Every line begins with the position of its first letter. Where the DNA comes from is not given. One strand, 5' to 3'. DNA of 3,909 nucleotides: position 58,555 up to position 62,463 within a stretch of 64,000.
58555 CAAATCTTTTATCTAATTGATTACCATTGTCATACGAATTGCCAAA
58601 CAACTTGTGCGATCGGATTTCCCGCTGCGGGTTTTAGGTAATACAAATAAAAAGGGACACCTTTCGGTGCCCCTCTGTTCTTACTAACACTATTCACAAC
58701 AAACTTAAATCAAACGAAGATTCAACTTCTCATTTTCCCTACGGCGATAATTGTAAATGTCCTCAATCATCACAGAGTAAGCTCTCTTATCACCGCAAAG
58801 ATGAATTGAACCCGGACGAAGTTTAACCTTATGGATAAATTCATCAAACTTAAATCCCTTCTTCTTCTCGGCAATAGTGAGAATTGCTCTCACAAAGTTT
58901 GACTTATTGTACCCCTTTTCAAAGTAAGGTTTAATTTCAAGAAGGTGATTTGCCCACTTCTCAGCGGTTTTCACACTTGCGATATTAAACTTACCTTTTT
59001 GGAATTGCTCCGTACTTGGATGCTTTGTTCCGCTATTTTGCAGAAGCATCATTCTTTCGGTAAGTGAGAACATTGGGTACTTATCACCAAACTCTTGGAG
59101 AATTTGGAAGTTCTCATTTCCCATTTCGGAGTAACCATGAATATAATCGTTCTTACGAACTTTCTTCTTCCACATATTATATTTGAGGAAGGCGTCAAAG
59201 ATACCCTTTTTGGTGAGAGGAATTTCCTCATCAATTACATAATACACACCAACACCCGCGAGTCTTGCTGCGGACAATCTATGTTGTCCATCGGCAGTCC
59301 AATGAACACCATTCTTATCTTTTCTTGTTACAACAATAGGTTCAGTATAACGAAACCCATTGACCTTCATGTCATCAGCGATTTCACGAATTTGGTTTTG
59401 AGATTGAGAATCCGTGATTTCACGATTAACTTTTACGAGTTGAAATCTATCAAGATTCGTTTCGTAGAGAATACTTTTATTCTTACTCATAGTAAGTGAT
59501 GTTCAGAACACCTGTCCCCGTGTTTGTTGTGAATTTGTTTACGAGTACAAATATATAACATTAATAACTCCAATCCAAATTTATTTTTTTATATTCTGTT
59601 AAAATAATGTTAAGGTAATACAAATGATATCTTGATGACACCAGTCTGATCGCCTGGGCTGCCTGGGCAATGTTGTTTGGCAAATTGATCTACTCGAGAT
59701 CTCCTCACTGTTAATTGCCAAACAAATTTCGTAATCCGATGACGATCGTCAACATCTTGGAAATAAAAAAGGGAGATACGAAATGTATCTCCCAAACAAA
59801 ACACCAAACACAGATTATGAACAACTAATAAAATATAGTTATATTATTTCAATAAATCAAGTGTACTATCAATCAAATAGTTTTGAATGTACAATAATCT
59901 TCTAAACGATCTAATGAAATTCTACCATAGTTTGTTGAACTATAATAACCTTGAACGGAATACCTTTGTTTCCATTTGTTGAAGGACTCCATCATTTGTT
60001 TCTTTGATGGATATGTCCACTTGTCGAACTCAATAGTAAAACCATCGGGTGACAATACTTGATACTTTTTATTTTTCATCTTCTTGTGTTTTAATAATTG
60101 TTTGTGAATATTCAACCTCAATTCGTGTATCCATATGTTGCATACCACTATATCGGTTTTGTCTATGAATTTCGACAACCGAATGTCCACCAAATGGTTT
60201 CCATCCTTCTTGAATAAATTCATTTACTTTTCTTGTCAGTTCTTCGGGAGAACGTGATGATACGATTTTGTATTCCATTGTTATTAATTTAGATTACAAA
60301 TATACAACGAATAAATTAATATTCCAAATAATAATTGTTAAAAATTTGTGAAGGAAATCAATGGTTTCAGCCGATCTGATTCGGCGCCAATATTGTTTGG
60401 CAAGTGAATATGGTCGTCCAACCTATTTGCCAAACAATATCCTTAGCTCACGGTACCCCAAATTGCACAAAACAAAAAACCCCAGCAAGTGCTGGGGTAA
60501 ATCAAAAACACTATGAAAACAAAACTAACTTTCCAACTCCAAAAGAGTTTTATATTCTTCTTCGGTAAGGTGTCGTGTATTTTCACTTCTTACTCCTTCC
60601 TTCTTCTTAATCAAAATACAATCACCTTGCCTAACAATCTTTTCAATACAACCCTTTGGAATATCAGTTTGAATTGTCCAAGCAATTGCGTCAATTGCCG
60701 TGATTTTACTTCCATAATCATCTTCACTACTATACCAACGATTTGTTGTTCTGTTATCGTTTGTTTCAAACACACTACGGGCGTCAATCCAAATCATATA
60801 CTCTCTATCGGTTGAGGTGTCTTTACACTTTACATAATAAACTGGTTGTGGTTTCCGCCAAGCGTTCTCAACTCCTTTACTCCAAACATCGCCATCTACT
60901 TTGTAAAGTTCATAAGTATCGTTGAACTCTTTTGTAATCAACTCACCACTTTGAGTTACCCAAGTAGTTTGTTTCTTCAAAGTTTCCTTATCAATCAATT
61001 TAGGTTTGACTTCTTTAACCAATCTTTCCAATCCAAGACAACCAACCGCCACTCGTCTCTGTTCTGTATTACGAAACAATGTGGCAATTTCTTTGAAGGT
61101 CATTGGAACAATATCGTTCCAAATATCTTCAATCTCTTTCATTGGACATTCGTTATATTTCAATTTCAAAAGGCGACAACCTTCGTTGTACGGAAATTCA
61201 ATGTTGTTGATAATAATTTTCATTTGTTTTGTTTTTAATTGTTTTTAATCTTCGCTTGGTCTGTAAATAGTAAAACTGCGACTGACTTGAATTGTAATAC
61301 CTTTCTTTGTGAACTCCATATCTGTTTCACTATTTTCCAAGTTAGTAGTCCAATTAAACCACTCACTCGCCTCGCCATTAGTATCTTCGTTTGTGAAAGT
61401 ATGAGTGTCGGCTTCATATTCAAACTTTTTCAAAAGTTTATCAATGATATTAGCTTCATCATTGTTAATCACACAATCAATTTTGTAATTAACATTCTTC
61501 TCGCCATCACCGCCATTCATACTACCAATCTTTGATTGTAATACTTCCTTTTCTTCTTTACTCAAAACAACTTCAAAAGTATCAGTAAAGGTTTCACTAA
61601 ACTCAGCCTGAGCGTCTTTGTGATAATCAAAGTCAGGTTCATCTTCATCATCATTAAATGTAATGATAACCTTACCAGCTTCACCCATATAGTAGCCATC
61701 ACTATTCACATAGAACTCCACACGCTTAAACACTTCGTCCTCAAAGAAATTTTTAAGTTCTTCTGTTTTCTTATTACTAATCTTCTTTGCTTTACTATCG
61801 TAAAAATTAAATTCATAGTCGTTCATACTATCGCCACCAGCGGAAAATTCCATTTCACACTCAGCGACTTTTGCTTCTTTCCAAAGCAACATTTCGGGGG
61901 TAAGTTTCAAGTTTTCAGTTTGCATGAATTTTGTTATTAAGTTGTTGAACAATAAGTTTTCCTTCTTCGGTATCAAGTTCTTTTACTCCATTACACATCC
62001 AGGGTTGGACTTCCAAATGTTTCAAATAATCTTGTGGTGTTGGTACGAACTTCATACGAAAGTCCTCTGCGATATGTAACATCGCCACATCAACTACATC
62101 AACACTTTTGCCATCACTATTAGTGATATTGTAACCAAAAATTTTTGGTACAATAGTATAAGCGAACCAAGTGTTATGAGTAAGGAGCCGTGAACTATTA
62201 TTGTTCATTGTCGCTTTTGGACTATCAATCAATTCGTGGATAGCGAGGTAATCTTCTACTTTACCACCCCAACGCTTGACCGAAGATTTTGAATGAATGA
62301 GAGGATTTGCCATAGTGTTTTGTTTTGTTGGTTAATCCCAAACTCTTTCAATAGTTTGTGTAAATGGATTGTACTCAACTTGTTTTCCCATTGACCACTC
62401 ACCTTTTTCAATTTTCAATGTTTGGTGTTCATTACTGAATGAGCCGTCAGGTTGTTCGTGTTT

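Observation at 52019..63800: A - strand block of small gene cassettes, each framed by a near-identical promoter / inverted-repeat / terminator module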

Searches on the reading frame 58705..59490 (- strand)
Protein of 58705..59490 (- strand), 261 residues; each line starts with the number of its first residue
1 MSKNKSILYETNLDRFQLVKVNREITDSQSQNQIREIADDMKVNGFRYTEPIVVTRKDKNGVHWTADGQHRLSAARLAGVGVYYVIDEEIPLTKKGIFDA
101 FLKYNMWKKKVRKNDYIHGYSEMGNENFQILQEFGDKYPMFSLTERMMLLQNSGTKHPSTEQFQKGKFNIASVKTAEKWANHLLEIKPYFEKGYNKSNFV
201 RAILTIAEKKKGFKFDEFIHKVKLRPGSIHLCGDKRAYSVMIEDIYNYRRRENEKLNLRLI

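Call 11: search_protein_families(library=pfam, max_evalue=0.01, proteins=[window:58705-59490:-])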
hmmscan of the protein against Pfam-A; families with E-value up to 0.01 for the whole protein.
window:58705-59490:- (261 aa): 0 families

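Call 14: search_protein_families(library=phrogs, max_evalue=0.001, proteins=[window:58705-59490:-])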
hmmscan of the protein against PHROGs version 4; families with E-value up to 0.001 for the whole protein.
window:58705-59490:- (261 aa): 3 families
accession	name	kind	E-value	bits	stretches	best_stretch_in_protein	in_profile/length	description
phrog_12305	-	DNA, RNA and nucleotide metabolism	1.4e-14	54.9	1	4-253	7-239/271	ParB-like partition protein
phrog_1033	-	DNA, RNA and nucleotide metabolism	1.6e-06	29.2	1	21-80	47-104/334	ParB-like partition protein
phrog_3951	-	unknown function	0.00012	22.7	1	3-79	13-87/301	-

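Call 22: find_related_loci(query=window:58705-59490:-, collection=viral_contigs, flank=10000)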
Query window:58705-59490:- (261 aa) in viral_contigs; peptide patterns used: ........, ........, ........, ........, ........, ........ (x = any residue, [..] = any of these).
38 stretches matched a pattern; 35 encode a relative of the query (tblastn E <= 1e-3); 35 distinct loci.
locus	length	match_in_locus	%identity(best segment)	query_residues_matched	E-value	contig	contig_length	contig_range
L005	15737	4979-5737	70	3-255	1e-123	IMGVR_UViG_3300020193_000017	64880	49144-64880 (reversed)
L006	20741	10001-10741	57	7-260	2e-95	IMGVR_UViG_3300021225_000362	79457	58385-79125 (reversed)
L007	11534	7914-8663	54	1-260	4e-90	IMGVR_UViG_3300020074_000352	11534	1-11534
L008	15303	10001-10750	54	1-260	4e-90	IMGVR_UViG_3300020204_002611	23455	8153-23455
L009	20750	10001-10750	54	1-260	4e-90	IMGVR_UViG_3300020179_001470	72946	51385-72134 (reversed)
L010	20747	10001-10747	54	2-260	2e-89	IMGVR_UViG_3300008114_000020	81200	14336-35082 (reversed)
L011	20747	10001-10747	54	2-260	2e-89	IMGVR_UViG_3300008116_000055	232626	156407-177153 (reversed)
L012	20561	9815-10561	54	2-260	1e-89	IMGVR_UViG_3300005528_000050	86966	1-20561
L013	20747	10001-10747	54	2-260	2e-89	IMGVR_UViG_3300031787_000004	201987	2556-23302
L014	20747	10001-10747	54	2-260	2e-89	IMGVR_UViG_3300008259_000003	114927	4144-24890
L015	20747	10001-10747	54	2-260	2e-89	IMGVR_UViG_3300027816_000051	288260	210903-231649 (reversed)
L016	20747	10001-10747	54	2-260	2e-89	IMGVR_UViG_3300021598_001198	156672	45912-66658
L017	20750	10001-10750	53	1-260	1e-88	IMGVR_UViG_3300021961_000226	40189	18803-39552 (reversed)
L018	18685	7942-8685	53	3-260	4e-88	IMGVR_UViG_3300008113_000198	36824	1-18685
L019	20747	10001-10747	54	2-260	2e-89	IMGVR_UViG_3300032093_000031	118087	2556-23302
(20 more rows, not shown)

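Call 40: search_dna_similar(query=window:58705-59490:-, collection=phages, mode=protein, max_rows=15)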
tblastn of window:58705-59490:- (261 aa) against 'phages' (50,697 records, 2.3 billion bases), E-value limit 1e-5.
Records with a match: 10; places in all: 10; records where one place covers at least 80% of the query: 10.
Best place of each record, by identity: <60% 10.
By first word of the organism name: Flavobacterium 10.
By host as written in the record: Flavobacterium sp. LMO9 10.
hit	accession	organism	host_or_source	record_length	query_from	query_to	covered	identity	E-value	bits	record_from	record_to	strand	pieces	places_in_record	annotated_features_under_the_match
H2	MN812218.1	Flavobacterium phage vB_FspS_lillamy9-7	Flavobacterium sp. LMO9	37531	8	245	91%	29.5%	7e-22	100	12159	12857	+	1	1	hypothetical protein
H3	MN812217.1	Flavobacterium phage vB_FspS_lillamy9-6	Flavobacterium sp. LMO9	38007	8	245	91%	29.5%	7e-22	100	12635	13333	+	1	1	hypothetical protein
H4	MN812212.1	Flavobacterium phage vB_FspS_lillamy9-1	Flavobacterium sp. LMO9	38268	8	245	91%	29.5%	7e-22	100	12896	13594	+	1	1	hypothetical protein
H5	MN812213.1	Flavobacterium phage vB_FspS_lillamy9-2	Flavobacterium sp. LMO9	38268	8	245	91%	29.5%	7e-22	100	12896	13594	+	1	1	hypothetical protein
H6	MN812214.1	Flavobacterium phage vB_FspS_lillamy9-3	Flavobacterium sp. LMO9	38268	8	245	91%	29.5%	7e-22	100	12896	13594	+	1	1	hypothetical protein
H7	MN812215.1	Flavobacterium phage vB_FspS_lillamy9-4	Flavobacterium sp. LMO9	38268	8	245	91%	29.5%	7e-22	100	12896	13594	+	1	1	hypothetical protein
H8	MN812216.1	Flavobacterium phage vB_FspS_lillamy9-5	Flavobacterium sp. LMO9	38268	8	245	91%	29.5%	7e-22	100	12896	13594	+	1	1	hypothetical protein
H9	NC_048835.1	Flavobacterium phage vB_FspS_lillamy9-1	Flavobacterium sp. LMO9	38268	8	245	91%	29.5%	7e-22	100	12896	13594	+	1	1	ParB-like partition protein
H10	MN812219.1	Flavobacterium phage vB_FspS_morran9-1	Flavobacterium sp. LMO9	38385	8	245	91%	29.5%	7e-22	100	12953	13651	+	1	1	hypothetical protein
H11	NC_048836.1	Flavobacterium phage vB_FspS_morran9-1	Flavobacterium sp. LMO9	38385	8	245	91%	29.5%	7e-22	100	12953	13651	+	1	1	ParB-like partition protein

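Call 42: find_encoding_contigs(protein=window:58705-59490:-, flank=10000, max_places=10)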
Protein window:58705-59490:- (261 aa): 23 contigs read that carry it; 6 places shown.
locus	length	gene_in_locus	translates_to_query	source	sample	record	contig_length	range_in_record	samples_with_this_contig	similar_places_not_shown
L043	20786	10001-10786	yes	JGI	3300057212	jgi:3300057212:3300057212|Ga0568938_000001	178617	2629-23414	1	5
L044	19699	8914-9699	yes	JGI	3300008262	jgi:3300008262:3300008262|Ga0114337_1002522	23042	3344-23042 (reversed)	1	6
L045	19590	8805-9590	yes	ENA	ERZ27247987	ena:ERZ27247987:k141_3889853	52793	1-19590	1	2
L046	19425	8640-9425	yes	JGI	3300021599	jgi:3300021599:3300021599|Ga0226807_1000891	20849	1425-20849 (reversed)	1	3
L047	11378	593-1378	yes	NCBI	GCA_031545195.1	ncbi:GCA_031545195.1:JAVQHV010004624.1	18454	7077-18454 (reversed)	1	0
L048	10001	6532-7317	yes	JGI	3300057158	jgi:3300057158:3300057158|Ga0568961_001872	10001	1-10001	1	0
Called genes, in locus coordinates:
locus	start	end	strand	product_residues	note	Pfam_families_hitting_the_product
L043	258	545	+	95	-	PF21831:DUF6891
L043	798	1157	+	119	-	-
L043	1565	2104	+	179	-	-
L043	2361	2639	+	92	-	-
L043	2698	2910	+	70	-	-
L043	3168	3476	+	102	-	-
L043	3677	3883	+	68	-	-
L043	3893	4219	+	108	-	-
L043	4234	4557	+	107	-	-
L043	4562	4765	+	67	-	-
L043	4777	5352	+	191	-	-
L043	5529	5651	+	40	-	-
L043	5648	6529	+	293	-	PF06067:DUF932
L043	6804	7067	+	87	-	-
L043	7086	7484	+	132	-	PF21866:DUF6915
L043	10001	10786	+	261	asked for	-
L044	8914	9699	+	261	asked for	-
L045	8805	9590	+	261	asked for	-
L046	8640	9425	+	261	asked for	-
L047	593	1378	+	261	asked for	-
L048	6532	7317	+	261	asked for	-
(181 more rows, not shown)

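Call 51: search_protein_families(library=pfam, max_evalue=1, proteins=[window:58705-59490:-])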
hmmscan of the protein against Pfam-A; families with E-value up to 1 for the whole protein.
window:58705-59490:- (261 aa): 1 family
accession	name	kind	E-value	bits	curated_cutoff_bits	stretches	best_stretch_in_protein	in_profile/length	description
PF17406.7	Nrap_D5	-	0.13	12.5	27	1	28-78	78-133/162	Nrap protein PAP/OAS1-like domain 5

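Call 54: search_solved_structures(query=window:58705-59490:-, max_evalue=1)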
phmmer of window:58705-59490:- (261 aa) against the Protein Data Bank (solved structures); distinct sequences matched with E-value up to 1: 0.

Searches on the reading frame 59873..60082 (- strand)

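Call 51: search_protein_families(library=pfam, max_evalue=1, proteins=[window:59873-60082:-])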
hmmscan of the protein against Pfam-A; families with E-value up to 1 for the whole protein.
window:59873-60082:- (69 aa): 1 family
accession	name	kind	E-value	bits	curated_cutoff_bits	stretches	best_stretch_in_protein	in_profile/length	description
PF19058.5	DUF5754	-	0.062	13.8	27.4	1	3-19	9-25/49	Family of unknown function (DUF5754)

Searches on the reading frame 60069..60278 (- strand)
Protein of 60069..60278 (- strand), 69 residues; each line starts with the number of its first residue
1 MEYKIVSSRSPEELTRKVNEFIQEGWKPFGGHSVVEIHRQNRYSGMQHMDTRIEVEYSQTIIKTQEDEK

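Call 11: search_protein_families(library=pfam, max_evalue=0.01, proteins=[window:60069-60278:-])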
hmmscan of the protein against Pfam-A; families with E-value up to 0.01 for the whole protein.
window:60069-60278:- (69 aa): 1 family
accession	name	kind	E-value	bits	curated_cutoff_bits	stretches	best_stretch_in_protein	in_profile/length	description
PF08410.15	DUF1737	-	8.1e-06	26.1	24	1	3-40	4-41/53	Domain of unknown function (DUF1737)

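Call 14: search_protein_families(library=phrogs, max_evalue=0.001, proteins=[window:60069-60278:-])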
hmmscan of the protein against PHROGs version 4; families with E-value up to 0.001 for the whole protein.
window:60069-60278:- (69 aa): 2 families
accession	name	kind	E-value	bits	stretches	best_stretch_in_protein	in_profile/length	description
phrog_143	-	unknown function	2.2e-05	24.2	1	2-59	5-58/634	-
phrog_2036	-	unknown function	4.1e-05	24.6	1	3-33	11-41/67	-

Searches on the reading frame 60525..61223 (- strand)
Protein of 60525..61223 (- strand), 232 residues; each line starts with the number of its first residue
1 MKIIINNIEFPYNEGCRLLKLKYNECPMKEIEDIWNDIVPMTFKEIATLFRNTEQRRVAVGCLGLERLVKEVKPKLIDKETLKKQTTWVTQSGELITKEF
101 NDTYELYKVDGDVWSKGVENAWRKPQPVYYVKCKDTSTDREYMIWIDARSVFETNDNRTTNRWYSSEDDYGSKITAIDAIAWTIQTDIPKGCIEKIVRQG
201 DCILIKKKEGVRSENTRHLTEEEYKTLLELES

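Call 11: search_protein_families(library=pfam, max_evalue=0.01, proteins=[window:60525-61223:-])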
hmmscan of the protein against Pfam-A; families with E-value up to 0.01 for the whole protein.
window:60525-61223:- (232 aa): 0 families

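Call 14: search_protein_families(library=phrogs, max_evalue=0.001, proteins=[window:60525-61223:-])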
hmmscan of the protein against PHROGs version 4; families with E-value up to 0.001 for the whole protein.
window:60525-61223:- (232 aa): 0 families

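Call 23: find_related_loci(query=window:60525-61223:-, collection=viral_contigs, flank=10000)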
Query window:60525-61223:- (232 aa) in viral_contigs; peptide patterns used: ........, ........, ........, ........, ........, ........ (x = any residue, [..] = any of these).
9 stretches matched a pattern; 3 encode a relative of the query (tblastn E <= 1e-3); 3 distinct loci.
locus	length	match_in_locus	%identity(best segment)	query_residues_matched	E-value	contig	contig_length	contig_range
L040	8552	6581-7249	63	1-226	1e-91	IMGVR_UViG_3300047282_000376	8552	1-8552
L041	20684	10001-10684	55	2-232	2e-79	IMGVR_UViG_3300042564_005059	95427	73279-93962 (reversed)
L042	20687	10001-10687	55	1-232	7e-67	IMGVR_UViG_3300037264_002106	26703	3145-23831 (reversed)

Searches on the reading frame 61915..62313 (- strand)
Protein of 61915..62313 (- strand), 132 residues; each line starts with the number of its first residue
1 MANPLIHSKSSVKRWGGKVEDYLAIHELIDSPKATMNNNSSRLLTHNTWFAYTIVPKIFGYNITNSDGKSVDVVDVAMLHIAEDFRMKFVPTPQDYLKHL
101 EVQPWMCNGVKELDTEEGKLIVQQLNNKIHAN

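Call 11: search_protein_families(library=pfam, max_evalue=0.01, proteins=[window:61915-62313:-])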
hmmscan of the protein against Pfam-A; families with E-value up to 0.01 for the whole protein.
window:61915-62313:- (132 aa): 1 family
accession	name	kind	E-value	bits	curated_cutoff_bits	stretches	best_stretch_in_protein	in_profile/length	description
PF21866.1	DUF6915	-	1.8e-31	108.8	27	1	2-106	1-102/102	Domain of unknown function (DUF6915)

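Call 14: search_protein_families(library=phrogs, max_evalue=0.001, proteins=[window:61915-62313:-])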
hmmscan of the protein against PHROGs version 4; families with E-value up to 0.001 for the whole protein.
window:61915-62313:- (132 aa): 2 families
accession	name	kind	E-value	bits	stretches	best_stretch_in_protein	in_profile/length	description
phrog_8143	-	unknown function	3.7e-30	105.6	1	1-120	1-122/130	-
phrog_19073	-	unknown function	1.9e-11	45.1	1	3-73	2-71/116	-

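Call 41: search_dna_similar(query=window:61915-62313:-, collection=phages, mode=protein, max_rows=15)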
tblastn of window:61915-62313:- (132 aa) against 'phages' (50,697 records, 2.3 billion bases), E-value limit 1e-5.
Records with a match: 126; places in all: 127; records where one place covers at least 80% of the query: 114.
Best place of each record, by identity: <60% 126.
By first word of the organism name: Streptomyces 90; Bacillus 13; Gordonia 12; Sinorhizobium 4; Synechococcus 2; Microbacterium 2; uncultured 1; Ralstonia 1; Stenotrophomonas 1.
By host as written in the record: Streptomyces griseus ATCC 10137 39; Streptomyces lividans JI 1326 29; Gordonia terrae 3612 12; Bacillus anthracis Sterne 6; Bacillus anthracis 4; Sinorhizobium meliloti 4; Streptomyces viridochromogenes DSM40736 4; Streptomyces sanglieri UNT16F27A 4; and 13 more.
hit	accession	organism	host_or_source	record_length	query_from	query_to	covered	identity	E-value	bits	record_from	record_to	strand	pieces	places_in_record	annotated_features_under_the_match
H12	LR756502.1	uncultured phage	metagenomic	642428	1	132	100%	47.7%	1e-32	125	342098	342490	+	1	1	record has no annotation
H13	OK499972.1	Bacillus phage vB_BanS_Chewbecca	Bacillus anthracis Sterne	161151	1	129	98%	41.9%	2e-21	94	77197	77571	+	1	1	hypothetical protein (x2)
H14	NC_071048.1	Bacillus phage vB_BanS_Chewbecca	Bacillus anthracis Sterne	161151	1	129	98%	41.9%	2e-21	94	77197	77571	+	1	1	hypothetical protein (x2)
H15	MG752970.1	Ralstonia phage RsoM2USA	Ralstonia solanacearum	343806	4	106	78%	51.5%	1e-26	108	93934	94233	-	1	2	hypothetical protein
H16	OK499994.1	Bacillus phage vB_BanS_Skywalker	Bacillus anthracis Sterne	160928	1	129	98%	41.1%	4e-21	93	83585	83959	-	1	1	hypothetical protein (x2)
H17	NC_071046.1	Bacillus phage vB_BanS_Skywalker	Bacillus anthracis Sterne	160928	1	129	98%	41.1%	4e-21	93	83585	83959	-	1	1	hypothetical protein (x2)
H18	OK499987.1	Bacillus phage vB_BanS_MrDarsey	Bacillus anthracis Sterne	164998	1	129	98%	41.1%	4e-21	93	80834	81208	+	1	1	hypothetical protein (x2)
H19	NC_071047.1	Bacillus phage vB_BanS_MrDarsey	Bacillus anthracis Sterne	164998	1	129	98%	41.1%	4e-21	93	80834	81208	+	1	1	hypothetical protein (x2)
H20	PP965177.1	Bacillus phage KoopaTroopa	Bacillus thuringiensis serovar kurstaki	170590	1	129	98%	41.1%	4e-21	93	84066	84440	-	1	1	hypothetical protein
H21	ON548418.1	Bacillus phage vB_BanS-Thrax2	Bacillus anthracis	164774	1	129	98%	41.1%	3e-20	91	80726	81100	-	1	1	hypothetical protein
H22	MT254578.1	Bacillus phage Izhevsk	Bacillus cereus VKM B-370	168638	1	129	98%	41.1%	3e-20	91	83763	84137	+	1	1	hypothetical protein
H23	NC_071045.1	Bacillus phage Izhevsk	Bacillus cereus VKM B-370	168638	1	129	98%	41.1%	3e-20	91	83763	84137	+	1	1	hypothetical protein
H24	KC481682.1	Bacillus phage vB_BanS-Tsamsa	Bacillus anthracis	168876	1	129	98%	41.1%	3e-20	91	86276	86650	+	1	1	hypothetical protein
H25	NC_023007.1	Bacillus phage vB_BanS-Tsamsa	Bacillus anthracis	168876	1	129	98%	41.1%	3e-20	91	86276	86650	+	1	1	hypothetical protein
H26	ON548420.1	Bacillus phage vB_BanS-Thrax4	Bacillus anthracis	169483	1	129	98%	41.1%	3e-20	91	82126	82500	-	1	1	hypothetical protein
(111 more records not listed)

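Call 55: find_encoding_contigs(protein=window:61915-62313:-, flank=8000, max_places=10)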
Protein window:61915-62313:- (132 aa): 23 contigs read that carry it; 7 places shown.
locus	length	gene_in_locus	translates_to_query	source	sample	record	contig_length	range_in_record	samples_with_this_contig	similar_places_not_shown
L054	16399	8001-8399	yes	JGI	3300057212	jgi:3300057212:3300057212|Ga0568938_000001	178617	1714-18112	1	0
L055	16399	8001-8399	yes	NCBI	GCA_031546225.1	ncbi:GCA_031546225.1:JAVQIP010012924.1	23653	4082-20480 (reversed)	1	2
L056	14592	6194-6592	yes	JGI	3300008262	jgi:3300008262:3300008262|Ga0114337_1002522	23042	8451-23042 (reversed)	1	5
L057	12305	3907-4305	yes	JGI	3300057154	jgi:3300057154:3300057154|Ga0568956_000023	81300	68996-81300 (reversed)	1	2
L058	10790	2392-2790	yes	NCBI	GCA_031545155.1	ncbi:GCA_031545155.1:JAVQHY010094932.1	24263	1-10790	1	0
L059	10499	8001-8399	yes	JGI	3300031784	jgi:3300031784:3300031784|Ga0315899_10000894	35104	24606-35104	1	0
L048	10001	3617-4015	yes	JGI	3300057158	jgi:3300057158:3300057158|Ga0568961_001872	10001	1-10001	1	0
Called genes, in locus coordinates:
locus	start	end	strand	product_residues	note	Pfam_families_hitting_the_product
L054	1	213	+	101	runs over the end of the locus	-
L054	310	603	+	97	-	-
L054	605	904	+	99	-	-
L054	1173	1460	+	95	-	PF21831:DUF6891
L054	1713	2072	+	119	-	-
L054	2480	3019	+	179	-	-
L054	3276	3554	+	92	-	-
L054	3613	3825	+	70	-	-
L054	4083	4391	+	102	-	-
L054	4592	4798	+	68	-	-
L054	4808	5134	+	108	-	-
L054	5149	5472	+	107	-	-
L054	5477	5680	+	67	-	-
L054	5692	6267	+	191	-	-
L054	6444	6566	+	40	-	-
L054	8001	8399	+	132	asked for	PF21866:DUF6915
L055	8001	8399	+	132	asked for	PF21866:DUF6915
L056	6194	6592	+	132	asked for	PF21866:DUF6915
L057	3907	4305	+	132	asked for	PF21866:DUF6915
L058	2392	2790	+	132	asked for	PF21866:DUF6915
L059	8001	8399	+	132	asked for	PF21866:DUF6915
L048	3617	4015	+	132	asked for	PF21866:DUF6915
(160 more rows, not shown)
